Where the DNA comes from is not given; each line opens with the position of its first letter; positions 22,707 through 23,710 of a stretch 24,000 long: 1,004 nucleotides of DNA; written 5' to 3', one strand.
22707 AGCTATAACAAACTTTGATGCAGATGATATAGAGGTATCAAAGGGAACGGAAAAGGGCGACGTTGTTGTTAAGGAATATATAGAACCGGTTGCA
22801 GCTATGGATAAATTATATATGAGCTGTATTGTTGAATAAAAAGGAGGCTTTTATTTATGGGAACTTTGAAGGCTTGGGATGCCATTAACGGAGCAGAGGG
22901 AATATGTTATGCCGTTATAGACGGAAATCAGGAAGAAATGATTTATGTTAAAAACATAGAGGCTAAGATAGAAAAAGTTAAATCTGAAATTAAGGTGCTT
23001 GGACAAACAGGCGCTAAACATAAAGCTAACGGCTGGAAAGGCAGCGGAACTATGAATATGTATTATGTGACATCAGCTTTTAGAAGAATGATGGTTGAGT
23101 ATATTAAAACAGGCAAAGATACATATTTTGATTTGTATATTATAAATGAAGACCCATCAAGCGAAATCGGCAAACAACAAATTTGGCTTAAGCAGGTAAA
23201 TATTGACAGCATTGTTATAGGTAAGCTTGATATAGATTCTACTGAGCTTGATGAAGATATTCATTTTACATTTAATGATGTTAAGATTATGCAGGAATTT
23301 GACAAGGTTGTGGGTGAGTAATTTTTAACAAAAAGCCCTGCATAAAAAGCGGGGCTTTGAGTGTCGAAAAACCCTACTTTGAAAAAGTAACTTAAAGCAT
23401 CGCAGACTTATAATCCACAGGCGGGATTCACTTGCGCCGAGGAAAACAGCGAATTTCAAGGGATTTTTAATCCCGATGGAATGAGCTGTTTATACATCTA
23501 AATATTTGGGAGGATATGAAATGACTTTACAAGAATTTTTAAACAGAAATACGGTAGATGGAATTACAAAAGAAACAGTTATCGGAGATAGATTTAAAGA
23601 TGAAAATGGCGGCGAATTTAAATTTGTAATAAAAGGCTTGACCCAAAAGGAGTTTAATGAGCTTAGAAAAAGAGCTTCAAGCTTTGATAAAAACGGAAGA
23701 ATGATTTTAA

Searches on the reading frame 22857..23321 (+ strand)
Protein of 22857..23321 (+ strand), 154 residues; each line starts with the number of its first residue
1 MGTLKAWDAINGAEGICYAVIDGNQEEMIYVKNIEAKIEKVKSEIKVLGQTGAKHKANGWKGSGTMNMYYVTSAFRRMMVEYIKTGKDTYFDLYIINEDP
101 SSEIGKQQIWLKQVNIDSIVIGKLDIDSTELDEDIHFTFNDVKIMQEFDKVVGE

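Call 65: find_encoding_contigs(protein=window:22857-23321:+, flank=3000, max_places=10)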
Protein window:22857-23321:+ (154 aa): 4 contigs read that carry it; 2 places shown.
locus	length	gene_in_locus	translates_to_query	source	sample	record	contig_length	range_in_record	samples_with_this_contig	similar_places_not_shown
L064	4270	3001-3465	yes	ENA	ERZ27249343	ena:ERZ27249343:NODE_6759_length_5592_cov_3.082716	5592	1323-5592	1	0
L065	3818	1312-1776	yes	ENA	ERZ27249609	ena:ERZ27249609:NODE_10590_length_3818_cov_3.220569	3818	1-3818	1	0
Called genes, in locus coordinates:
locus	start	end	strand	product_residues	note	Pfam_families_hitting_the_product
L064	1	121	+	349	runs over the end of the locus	PF20036:Gp13-like (faint)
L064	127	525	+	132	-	-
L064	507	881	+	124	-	-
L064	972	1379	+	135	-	PF20765:Phage_tail_terminator_8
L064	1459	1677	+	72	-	-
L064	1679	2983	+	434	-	PF17481:Phage_sheath_domII, PF04984:Phage_sheath_1, PF17482:Phage_sheath_1C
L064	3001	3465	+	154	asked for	PF09393:DUF2001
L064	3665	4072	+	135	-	PF08890:Phage_TAC_5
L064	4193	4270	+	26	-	?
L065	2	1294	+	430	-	?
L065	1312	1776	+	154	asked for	PF09393:DUF2001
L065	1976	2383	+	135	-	PF08890:Phage_TAC_5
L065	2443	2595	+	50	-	-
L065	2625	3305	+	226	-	PF01476:LysM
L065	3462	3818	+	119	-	?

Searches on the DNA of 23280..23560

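Call 10: search_rna_families(source=window, start=23280, end=23560, threshold=evalue, max_evalue=10)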
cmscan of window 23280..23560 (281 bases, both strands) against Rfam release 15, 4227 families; matches with E-value up to 10: 11.
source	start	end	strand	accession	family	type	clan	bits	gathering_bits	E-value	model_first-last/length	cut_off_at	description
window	23327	23430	-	RF01772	rnk_pseudo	Cis-reg; leader;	-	18.8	55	0.58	1-108/108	no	Pseudomonas rnk leader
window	23296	23365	+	RF02064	STnc370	Gene; sRNA;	-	18.5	54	6.5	1-71/71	no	Enterobacterial sRNA STnc370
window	23283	23393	-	RF01770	rimP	Cis-reg; leader;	-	18.2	47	1.2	1-102/102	no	Gammaprotebacteria rimP leader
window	23293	23358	+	RF01393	isrJ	Gene; sRNA;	-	17.1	37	0.69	1-75/75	no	isrJ Hfq binding RNA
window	23327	23523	-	RF00022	GcvB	Gene;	-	16.5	42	0.14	1-204/204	no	GcvB RNA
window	23482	23550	+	RF03442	mir-4003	Gene; miRNA;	-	15.8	70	2.8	1-58/58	no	mir-4003 microRNA precursor family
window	23330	23378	-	RF02438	SpF51_sRNA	Gene; sRNA;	-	14.8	50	3.8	1-45/45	no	Streptococcus sRNA SpF51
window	23330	23396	-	RF02589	Spy779816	Gene; sRNA;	-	14.5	67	9.6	1-88/88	no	S. pyogenes small RNA 779816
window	23327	23405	-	RF00513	Trp_leader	Cis-reg; leader;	-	13.3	41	4.9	1-100/100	no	Tryptophan operon leader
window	23301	23357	+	RF02236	asX2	Gene; sRNA;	-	12.6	70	5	1-87/87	no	Xanthomonas sRNA asX2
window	23327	23367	-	RF02837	anti-hemB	Gene; sRNA;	-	10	49.5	9.8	1-81/81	no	Burkholderia RNA 7 (anti-hemB)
